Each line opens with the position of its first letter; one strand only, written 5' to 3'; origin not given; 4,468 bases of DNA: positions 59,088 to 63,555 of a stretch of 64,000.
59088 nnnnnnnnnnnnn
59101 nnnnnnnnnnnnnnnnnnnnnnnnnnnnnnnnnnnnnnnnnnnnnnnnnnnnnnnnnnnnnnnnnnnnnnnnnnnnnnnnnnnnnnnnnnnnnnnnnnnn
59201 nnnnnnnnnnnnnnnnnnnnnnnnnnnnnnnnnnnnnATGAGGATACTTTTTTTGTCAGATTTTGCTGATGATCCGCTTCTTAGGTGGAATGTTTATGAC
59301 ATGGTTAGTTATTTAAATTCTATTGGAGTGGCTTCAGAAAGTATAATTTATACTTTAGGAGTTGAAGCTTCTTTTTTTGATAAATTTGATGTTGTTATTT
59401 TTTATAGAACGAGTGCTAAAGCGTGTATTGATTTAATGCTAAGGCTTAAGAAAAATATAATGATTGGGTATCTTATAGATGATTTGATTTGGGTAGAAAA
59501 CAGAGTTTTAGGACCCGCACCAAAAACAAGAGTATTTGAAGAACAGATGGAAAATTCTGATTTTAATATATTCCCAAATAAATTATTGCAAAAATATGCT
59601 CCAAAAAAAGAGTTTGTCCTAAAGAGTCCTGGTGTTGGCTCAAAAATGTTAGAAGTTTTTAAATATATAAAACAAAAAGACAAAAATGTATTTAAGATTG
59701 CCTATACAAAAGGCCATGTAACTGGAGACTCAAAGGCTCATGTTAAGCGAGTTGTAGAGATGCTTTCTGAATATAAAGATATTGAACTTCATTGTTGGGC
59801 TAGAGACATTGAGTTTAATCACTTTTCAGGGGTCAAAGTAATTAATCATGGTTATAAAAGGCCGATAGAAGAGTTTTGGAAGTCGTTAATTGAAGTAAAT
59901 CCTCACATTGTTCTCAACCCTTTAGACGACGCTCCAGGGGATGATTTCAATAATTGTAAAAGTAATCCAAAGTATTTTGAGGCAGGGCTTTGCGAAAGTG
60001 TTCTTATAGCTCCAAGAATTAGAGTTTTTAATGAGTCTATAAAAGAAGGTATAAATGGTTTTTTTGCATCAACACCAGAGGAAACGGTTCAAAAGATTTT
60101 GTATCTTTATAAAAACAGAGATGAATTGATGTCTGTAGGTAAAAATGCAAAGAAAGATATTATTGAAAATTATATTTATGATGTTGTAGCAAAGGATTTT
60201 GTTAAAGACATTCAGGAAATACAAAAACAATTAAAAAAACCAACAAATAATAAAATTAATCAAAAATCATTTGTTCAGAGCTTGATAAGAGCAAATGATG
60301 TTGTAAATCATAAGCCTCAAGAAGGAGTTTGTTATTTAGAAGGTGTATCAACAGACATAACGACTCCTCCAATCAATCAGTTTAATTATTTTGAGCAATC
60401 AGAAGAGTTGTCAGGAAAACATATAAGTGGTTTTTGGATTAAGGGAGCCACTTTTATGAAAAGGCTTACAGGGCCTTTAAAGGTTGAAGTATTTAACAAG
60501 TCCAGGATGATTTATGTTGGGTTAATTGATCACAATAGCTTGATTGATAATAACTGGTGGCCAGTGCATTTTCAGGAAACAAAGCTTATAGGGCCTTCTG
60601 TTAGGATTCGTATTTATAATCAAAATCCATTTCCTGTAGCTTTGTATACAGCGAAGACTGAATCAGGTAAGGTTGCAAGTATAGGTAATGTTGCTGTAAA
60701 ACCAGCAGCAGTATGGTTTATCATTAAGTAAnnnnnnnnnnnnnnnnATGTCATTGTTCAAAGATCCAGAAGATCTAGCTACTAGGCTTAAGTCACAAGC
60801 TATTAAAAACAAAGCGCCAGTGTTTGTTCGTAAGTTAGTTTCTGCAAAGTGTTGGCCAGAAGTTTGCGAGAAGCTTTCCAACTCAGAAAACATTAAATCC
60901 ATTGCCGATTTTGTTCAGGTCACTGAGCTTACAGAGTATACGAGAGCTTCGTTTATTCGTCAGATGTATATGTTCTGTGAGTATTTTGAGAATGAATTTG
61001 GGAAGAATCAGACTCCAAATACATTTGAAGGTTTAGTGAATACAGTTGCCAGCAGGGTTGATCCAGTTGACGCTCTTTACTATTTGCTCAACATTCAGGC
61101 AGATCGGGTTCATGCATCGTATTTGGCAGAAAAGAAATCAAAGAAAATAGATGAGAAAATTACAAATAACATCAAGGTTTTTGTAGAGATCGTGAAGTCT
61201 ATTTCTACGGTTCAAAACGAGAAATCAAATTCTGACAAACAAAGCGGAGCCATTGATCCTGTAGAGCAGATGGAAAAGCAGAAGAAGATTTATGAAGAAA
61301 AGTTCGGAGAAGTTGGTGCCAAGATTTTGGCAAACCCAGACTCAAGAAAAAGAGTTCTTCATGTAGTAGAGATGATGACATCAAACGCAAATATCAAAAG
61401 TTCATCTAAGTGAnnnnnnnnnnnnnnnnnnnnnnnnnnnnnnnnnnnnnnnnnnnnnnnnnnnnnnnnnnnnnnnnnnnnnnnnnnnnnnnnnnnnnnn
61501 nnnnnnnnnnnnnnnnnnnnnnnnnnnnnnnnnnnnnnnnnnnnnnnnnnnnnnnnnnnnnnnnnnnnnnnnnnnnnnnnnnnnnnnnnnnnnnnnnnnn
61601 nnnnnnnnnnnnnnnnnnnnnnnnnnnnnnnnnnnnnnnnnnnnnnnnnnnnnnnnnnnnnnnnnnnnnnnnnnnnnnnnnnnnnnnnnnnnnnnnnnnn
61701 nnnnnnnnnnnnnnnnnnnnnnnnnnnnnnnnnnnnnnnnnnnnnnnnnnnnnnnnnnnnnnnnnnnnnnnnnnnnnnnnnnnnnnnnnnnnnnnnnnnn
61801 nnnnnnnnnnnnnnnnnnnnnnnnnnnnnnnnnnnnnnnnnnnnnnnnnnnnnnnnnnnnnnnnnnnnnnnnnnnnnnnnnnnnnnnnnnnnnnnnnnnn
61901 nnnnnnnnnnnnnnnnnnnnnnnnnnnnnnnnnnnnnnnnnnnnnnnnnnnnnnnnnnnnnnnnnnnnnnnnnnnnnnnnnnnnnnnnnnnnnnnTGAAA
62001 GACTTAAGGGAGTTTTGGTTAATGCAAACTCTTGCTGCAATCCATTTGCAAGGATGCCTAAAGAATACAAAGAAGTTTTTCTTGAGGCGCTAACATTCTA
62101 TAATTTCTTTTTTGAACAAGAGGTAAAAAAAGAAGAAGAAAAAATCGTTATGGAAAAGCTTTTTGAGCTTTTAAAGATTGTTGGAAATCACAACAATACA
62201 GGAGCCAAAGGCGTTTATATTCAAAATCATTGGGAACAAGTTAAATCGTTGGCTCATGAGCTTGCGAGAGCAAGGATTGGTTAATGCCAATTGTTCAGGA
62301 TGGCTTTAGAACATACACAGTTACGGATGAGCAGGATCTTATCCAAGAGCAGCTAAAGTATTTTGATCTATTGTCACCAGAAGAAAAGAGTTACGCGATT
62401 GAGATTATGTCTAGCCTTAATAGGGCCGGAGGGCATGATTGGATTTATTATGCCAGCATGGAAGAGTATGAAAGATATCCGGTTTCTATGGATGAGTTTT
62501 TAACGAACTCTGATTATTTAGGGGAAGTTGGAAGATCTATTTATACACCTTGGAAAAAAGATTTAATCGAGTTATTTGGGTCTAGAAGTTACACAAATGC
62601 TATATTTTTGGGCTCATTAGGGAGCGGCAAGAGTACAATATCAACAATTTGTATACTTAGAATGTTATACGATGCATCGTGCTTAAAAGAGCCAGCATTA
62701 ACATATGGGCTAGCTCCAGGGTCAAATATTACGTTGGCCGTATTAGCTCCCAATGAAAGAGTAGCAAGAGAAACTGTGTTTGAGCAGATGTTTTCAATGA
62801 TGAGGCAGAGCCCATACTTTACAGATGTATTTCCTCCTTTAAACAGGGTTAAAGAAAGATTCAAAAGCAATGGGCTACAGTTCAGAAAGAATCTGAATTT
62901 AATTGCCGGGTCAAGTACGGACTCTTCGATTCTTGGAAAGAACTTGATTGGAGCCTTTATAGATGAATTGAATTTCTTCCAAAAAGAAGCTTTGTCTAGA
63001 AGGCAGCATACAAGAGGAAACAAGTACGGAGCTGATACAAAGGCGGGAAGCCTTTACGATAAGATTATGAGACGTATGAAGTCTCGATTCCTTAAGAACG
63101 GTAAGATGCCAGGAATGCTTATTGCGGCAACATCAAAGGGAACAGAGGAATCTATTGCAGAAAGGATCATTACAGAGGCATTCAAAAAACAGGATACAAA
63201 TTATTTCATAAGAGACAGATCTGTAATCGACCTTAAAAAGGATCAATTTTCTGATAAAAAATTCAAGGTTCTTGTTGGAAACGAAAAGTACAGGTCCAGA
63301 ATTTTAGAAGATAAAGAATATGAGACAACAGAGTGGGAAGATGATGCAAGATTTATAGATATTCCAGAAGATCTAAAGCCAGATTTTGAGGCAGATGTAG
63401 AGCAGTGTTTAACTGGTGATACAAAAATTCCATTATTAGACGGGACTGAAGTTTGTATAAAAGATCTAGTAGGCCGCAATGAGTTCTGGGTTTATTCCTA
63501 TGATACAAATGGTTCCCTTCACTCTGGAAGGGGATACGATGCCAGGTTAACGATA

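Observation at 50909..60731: Second sugar-modification block: two DegT aminotransferases, a NeuD/PglD acetyltransferase, a GNAT, GT2 and GT-B glycosyltransferases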

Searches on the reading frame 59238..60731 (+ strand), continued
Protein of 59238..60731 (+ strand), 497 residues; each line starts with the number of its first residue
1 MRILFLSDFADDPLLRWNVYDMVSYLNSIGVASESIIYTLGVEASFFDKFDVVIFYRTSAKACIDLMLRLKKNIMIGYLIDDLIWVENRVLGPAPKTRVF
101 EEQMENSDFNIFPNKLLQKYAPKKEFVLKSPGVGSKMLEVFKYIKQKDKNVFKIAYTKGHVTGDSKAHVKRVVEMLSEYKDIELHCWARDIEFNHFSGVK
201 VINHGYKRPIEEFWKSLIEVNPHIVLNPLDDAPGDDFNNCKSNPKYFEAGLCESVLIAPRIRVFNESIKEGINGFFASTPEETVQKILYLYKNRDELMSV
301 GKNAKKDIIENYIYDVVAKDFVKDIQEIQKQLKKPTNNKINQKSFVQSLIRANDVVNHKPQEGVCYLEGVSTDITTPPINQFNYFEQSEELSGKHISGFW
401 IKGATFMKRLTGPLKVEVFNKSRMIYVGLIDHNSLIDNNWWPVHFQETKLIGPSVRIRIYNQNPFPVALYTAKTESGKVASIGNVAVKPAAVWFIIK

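Call 57: search_protein_families(library=pfam, proteins=[L008:8578-9081:+, L008:9105-9347:+, L008:9344-9928:+, L008:12255-12995:+, L007:4330-4734:+, L007:5253-5705:+], max_evalue=1)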
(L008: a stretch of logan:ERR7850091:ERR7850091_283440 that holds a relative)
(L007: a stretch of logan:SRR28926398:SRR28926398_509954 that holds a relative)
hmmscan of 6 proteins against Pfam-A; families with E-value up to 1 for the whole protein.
L008:8578-9081:+ (167 aa): 1 family
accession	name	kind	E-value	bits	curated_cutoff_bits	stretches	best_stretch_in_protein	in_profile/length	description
PF13671.12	AAA_33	-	0.0011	19.7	27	1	27-113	3-89/143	AAA domain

L008:9105-9347:+ (80 aa): 1 family
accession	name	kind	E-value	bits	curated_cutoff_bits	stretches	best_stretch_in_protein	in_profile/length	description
PF10281.14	Ish1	-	0.12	13.2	26.6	0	43-64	13-36/37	Putative nuclear envelope organisation protein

L008:9344-9928:+ (194 aa): 3 families
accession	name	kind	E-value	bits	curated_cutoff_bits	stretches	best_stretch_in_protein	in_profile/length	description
PF13302.13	Acetyltransf_3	-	6.6e-05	24.1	25.4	1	15-154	3-131/138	Acetyltransferase (GNAT) domain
PF13420.13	Acetyltransf_4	-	0.018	15.5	24.3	1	16-167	1-141/155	Acetyltransferase (GNAT) domain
PF02020.24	W2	-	0.056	14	30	1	36-94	26-77/79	eIF4-gamma/eIF5/eIF2-epsilon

L008:12255-12995:+ (246 aa): 0 families

L007:4330-4734:+ (134 aa): 0 families

L007:5253-5705:+ (150 aa): 9 families
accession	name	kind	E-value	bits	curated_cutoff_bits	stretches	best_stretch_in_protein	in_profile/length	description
PF13671.12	AAA_33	-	1.3e-14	55.2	27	1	16-145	3-140/143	AAA domain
PF08433.16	KTI12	-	6e-07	29.7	22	1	16-145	5-137/271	Chromatin associated protein KTI12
PF13238.12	AAA_18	-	0.00028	21.8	29.4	1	16-88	2-83/128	AAA domain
PF01591.24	6PF2K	-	0.00075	19.3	27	1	6-33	8-34/223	6-phosphofructo-2-kinase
PF07931.18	CPT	-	0.042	14.1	22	1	15-91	4-95/172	Chloramphenicol phosphotransferase-like protein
PF19975.5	DO-GTPase1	-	0.088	12.5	27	1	16-34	1-19/271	Double-GTPase 1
PF06414.18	Zeta_toxin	-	0.1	12.5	22.3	1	15-99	19-117/199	Zeta toxin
PF13207.12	AAA_17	-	0.15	12.8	27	1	18-35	1-18/136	AAA domain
PF13521.12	AAA_28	-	0.22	12.2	27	1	16-53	3-40/164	AAA domain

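Call 81: fold_search(model_id=the predicted structure, library=viral)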
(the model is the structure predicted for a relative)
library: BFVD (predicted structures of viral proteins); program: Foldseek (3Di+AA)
matches with E <= 10: 1725; with E <= 0.001: 182
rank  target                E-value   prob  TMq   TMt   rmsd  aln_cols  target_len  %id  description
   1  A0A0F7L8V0            1.3e-19  1.00  0.58  0.75   3.5       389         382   18  Glycosyl transferase [uncultured marine virus]
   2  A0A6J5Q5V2            2.0e-16  1.00  0.56  0.72   4.9       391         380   16  Glycosyl transferases group 1 [uncultured Caudovirales phage]
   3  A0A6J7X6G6            5.2e-14  1.00  0.52  0.62   7.8       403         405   15  Glycosyl transferases group 1 [uncultured Caudovirales phage]
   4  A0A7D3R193            4.1e-13  1.00  0.50  0.29   6.0       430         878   15  Glycosyl transferase family 1 [Fadolivirus FV1/VV64]
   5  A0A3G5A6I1            2.4e-11  1.00  0.38  0.44   8.3       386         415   17  Glycosyltransferase [Harvfovirus sp.]
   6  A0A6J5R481            3.3e-11  1.00  0.52  0.50   3.7       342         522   12  Glycosyltransferase 2-like domain-containing protein [uncultured Caudovirales phage]
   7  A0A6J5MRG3            5.6e-11  1.00  0.53  0.76   3.5       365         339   15  Glycosyl transferases group 1 [uncultured Caudovirales phage]
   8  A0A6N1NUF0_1          7.0e-11  1.00  0.48  0.30   7.0       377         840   15  Glycosyltransferases group 1 [Tupanvirus soda lake]
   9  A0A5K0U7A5            1.1e-10  1.00  0.51  0.50  16.1       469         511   12  Glycosyltransferase family group 1 protein [Yasminevirus sp. GU-2018]
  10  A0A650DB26            3.1e-10  1.00  0.46  0.48   4.9       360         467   16  (no name in the UniProt tables at hand)
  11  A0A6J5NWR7            3.5e-10  1.00  0.49  0.74   4.0       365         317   14  Glycosyl transferases group 1 [uncultured Caudovirales phage]
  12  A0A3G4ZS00            3.5e-10  1.00  0.42  0.69   3.8       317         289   13  Glycosyltransferase [Dasosvirus sp.]
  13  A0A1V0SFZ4            3.9e-10  1.00  0.50  0.51   8.2       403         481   14  Uncharacterized protein [Hokovirus HKV1]
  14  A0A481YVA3            4.7e-10  1.00  0.49  0.65   5.5       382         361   10  Glycosyl transferase [Marseillevirus LCMAC103]
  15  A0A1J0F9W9            4.7e-10  1.00  0.45  0.53   6.9       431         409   11  (no name in the UniProt tables at hand)
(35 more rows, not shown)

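Call 97: search_protein_families(library=phrogs, proteins=[L008:11516-12187:+, L007:7302-8015:+], max_evalue=0.01)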
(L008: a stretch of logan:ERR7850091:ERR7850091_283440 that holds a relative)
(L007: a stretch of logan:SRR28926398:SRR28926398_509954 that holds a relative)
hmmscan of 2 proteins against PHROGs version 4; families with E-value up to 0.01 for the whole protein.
L008:11516-12187:+ (223 aa): 0 families

L007:7302-8015:+ (237 aa): 0 families

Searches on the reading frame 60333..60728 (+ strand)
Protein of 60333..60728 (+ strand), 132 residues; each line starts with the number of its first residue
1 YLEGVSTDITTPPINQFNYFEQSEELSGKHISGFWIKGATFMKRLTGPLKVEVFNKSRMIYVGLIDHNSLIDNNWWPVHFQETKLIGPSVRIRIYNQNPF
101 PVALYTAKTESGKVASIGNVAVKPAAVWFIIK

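Call 90: search_solved_structures(query=A5, max_evalue=10, show_alignments=0)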
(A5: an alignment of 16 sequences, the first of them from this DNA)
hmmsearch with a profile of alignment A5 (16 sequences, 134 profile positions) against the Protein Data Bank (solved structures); distinct sequences matched with E-value up to 10: 17.
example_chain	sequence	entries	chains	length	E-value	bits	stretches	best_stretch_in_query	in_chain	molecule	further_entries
5hba_A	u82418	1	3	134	0.057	16.2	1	79-119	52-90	Uncharacterized protein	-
3le0_A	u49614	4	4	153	0.065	16.1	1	64-111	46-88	Platelet aggregation factor Sm-hPAF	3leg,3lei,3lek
4gwi_A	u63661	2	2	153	0.066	16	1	64-111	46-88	Platelet aggregation factor Sm-hPAF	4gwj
4jm2_B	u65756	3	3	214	0.083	15.7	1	83-112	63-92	PGT 135 Light chain | PGT135 light chain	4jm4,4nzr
7mlu_K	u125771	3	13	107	0.29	14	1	86-123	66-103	3D1 Fab Light Chain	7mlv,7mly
2ap2_A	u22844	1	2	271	0.33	13.8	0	86-111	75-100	SINGLE CHAIN FV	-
7yp2_L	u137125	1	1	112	0.5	13.2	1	86-112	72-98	6H2 light chain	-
9me4_L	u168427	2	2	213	0.53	13.1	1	86-120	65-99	mAb475 Light Chain Fragment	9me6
9lfl_C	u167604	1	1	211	0.83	12.5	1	86-114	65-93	TR92 light chain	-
8hlb_E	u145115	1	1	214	0.85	12.4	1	86-114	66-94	TR92 light chain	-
6gk7_L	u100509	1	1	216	0.87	12.4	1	86-114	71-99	HUMAN FAB ANTIBODY FRAGMENT OF CBTAU-27.1(S31Y,T100I)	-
6vx4_K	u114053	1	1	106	0.91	12.3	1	86-110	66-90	Variable Domain of Kappa Chain of TyTx11 Antibody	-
6dcv_L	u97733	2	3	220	1.1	12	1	86-113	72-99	Light chain of CBTAU27.1 Fab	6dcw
9o6c_A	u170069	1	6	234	1.4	11.7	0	86-124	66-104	8B6 diabody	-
4hjj_L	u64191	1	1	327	1.6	11.6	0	86-113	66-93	Anti-IL12 Anti-IL18 DFab Light Chain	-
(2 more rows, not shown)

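Call 91: search_protein_families(library=pfam, alignment_id=A5, max_evalue=1)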
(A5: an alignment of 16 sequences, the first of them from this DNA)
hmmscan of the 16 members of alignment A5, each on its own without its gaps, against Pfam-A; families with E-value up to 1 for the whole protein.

A. member 1, seq(132 aa): 0 families

B. families by the number of members that match (of 16 scanned): 7 families
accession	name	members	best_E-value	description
PF21683.3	GpP-like_1st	1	0.0079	Mu phage baseplate assembly protein GpP-like, N-terminal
PF23192.1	NOMO_12th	1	0.035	NOMO C-terminal transthyretin-like domain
PF16687.11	ELYS-bb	1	0.06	beta-propeller of ELYS nucleoporin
PF00176.29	SNF2-rel_dom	1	0.09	SNF2-related domain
PF01052.25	FliMN_C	1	0.098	Type III flagellar switch regulator (C-ring) FliN C-term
PF06543.17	Lac_bphage_repr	1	0.12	Lactococcus bacteriophage repressor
PF23205.1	DUF7063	1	0.26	Domain of unknown function (DUF7063)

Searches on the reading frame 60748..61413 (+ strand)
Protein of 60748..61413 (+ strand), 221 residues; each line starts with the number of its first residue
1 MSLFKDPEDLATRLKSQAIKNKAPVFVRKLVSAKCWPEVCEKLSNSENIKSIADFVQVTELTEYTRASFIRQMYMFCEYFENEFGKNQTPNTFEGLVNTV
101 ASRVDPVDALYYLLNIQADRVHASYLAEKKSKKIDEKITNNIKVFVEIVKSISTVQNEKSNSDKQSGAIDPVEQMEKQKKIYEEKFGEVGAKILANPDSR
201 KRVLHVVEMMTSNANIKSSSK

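Call 39: search_protein_families(library=phrogs, proteins=[window:60748-61413:+], max_evalue=0.001)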
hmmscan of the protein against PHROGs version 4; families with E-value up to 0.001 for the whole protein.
window:60748-61413:+ (221 aa): 0 families

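Call 96: search_solved_structures(query=A6, max_evalue=10)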
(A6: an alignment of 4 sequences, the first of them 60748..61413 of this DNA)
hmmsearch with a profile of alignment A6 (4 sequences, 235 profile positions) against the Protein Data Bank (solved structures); distinct sequences matched with E-value up to 10: 4.
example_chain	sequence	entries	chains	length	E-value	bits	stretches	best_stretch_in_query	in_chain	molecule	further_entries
2i44_A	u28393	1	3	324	0.18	14.5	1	17-53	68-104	Serine-threonine phosphatase 2C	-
5mzn_A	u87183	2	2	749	0.36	13.5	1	125-196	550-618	Helicase SEN1,Helicase SEN1 | Helicase SEN1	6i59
2vrw_B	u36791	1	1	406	0.47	13.1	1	87-182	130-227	PROTO-ONCOGENE VAV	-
4dxe_H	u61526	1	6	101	0.75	12.5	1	163-199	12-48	Acyl carrier protein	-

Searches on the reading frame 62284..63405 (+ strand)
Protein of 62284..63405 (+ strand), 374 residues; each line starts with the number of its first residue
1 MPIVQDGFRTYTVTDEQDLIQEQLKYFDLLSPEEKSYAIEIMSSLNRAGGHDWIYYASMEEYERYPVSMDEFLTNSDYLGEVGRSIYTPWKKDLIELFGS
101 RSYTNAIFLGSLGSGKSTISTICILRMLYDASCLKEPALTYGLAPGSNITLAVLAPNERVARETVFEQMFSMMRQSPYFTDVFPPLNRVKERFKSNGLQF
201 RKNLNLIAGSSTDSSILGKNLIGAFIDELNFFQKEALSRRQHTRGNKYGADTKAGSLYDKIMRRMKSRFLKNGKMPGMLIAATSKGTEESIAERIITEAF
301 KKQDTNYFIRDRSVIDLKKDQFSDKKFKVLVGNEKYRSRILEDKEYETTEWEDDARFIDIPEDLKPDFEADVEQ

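Call 19: search_dna_similar(query=window:62284-63405:+, collection=phages, mode=protein, max_rows=25)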
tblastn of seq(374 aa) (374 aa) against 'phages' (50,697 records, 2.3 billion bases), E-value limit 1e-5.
Records with a match: 363; places in all: 364; records where one place covers at least 80% of the query: 96.
Best place of each record, by identity: <60% 363.
By first word of the organism name: Streptomyces 127; Gordonia 105; Vibrio 35; Rhizobium 16; Rhodococcus 14; Pseudomonas 13; Maribacter 8; Microcystis 8; Thermus 7; Tsukamurella 6; and 13 more.
By host as written in the record: Gordonia terrae 3612 81; Streptomyces griseus ATCC 10137 52; Streptomyces lividans JI 1326 29; - 15; Streptomyces viridochromogenes DSM40736 12; Streptomyces sanglieri UNT16F27A 9; Maribacter forsetii DSM18668 8; Streptomyces griseofuscus ATCC 23916 7; and 77 more.
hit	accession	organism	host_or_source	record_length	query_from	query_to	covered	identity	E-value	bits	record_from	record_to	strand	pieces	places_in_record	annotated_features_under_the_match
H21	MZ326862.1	Stenotrophomonas phage Summit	Stenotrophomonas maltophilia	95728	5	370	98%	29.7%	1e-35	144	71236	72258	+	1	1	terminase large subunit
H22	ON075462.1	Vibrio phage V-YDF132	Vibrio harveyi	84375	12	372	97%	27.8%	6e-31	130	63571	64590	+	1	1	terminase large subunit | coil containing protein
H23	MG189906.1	Stenotrophomonas phage vB_SmaS_DLP_5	Stenotrophomonas maltophilia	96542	5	341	90%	29.6%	1e-32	135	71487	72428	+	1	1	terminase large subunit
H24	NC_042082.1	Stenotrophomonas phage vB_SmaS_DLP_5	Stenotrophomonas maltophilia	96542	5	341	90%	29.6%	1e-32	135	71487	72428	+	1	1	terminase large subunit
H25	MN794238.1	Vibrio phage VH2_2019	Vibrio natiegens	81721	17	372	95%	27.5%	8e-32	132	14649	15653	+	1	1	hypothetical protein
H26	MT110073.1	Stenotrophomonas phage vB_SmaS_DLP_3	Stenotrophomonas maltophilia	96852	60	370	83%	31.4%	3e-34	140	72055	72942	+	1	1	terminase large subunit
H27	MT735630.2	Vibrio phage vB_VpS_PG28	Vibrio parahaemolyticus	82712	17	372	95%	27.4%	2e-32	134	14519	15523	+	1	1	terminase large subunit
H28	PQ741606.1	Agrobacterium phage JP1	Agrobacterium tumefaciens 15955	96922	39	374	90%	28.9%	2e-34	140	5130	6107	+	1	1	terminase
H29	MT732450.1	Maribacter phage Colly_1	Maribacter forsetii DSM18668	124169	16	372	95%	26.9%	6e-25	112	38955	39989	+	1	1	terminase large subunit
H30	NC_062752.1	Maribacter phage Colly_1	Maribacter forsetii DSM18668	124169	16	372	95%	26.9%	6e-25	112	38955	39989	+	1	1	terminase large subunit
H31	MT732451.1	Maribacter phage Molly_1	Maribacter forsetii DSM18668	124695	16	372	95%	26.9%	6e-25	112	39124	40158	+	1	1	terminase large subunit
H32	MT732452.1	Maribacter phage Molly_2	Maribacter forsetii DSM18668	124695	16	372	95%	26.9%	6e-25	112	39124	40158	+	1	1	terminase large subunit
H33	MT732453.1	Maribacter phage Molly_3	Maribacter forsetii DSM18668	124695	16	372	95%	26.9%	6e-25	112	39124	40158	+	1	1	terminase large subunit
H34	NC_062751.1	Maribacter phage Molly_1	Maribacter forsetii DSM18668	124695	16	372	95%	26.9%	6e-25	112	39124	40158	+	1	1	terminase large subunit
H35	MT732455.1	Maribacter phage Molly_5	Maribacter forsetii DSM18668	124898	16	372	95%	26.9%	6e-25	112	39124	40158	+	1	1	terminase large subunit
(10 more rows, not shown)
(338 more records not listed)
